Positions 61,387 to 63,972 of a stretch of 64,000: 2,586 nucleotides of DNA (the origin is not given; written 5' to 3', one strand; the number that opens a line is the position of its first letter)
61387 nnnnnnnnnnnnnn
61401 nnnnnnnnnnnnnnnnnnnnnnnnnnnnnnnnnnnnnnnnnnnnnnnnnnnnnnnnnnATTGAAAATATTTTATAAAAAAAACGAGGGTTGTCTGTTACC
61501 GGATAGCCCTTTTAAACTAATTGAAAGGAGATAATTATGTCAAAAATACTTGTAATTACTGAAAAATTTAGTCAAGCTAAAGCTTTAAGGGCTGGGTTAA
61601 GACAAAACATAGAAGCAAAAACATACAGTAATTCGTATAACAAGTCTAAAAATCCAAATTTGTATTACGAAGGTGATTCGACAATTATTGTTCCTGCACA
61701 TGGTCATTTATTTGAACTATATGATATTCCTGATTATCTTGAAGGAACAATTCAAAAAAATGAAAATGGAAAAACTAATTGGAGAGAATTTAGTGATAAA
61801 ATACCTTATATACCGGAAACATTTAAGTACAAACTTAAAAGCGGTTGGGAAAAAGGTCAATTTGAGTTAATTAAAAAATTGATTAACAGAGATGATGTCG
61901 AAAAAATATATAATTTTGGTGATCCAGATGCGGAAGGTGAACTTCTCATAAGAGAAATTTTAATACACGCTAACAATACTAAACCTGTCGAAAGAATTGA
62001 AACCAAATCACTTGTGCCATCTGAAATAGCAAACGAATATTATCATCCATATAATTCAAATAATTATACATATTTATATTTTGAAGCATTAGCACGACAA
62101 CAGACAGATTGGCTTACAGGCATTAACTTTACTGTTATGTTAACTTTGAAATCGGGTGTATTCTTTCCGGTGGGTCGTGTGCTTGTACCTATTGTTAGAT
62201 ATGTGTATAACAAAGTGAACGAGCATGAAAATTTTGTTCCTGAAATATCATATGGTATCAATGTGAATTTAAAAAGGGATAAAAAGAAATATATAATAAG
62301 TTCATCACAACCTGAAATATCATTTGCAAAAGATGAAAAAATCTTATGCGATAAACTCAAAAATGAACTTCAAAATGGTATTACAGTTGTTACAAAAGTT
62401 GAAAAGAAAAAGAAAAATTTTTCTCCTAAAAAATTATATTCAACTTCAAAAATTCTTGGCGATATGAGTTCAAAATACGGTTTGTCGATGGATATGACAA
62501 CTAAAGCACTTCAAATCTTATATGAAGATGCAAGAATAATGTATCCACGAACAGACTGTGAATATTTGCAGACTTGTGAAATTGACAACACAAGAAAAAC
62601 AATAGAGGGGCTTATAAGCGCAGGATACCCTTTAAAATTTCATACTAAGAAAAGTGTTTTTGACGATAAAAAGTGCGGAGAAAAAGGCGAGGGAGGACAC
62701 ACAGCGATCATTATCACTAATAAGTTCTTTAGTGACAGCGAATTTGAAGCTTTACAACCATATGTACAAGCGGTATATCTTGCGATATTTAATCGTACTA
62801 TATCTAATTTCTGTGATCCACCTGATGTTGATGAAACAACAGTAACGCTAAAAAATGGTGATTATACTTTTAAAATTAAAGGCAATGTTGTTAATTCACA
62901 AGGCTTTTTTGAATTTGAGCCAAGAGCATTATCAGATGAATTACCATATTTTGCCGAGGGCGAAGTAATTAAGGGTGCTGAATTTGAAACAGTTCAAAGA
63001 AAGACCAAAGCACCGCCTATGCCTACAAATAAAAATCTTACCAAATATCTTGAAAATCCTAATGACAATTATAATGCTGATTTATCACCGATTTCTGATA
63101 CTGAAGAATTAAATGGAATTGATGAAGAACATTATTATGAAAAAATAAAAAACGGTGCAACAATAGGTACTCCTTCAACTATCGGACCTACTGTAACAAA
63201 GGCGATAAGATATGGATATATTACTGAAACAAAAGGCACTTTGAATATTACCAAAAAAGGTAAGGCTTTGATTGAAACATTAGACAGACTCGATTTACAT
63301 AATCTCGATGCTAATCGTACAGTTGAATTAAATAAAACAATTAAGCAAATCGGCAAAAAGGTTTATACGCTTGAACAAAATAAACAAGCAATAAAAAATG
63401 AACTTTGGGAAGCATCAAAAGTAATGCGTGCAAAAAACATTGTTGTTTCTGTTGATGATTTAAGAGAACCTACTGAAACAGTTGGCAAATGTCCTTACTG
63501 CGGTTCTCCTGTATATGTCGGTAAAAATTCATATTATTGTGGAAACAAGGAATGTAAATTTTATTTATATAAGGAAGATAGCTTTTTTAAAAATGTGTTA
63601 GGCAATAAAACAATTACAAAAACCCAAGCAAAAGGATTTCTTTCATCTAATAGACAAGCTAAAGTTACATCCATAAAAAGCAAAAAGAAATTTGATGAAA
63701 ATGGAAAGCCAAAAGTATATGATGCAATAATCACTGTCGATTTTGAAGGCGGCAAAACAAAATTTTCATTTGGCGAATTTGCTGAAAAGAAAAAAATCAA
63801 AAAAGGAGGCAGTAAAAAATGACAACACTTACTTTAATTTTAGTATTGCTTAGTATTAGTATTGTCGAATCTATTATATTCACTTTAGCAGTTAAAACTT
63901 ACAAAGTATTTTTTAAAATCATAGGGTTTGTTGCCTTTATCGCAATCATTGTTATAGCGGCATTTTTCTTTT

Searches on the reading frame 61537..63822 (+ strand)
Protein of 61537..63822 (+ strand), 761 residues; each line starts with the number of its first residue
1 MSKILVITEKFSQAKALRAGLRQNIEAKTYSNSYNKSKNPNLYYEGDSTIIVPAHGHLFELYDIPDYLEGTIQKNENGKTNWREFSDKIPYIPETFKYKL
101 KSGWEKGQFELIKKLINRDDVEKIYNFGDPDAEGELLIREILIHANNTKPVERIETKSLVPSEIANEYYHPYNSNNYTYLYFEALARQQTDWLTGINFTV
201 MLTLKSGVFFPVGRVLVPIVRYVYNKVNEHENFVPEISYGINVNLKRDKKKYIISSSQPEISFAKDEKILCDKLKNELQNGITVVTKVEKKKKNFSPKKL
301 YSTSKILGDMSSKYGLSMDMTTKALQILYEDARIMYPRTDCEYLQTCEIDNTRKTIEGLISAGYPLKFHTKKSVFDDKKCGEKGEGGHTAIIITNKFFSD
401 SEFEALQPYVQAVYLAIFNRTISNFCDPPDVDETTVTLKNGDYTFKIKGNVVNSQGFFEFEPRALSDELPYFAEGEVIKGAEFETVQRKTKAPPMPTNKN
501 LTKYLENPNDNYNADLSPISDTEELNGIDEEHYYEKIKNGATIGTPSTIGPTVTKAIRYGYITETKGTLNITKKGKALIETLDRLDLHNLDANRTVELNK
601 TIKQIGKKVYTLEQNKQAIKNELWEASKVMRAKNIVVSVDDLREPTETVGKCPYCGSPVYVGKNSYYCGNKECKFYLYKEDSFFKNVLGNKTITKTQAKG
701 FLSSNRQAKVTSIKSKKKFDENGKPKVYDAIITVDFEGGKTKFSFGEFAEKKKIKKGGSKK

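Call 11: search_protein_families(library=pfam, proteins=[window:61537-63822:+], max_evalue=0.001)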
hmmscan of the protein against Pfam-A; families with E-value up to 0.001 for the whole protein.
window:61537-63822:+ (761 aa): 2 families
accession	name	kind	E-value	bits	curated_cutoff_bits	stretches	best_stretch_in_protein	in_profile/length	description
PF01131.25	Topoisom_bac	-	1.7e-68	232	35.1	1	179-608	5-402/411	DNA topoisomerase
PF01751.28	Toprim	-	2.9e-06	27.8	23.1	1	5-146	2-81/96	Toprim domain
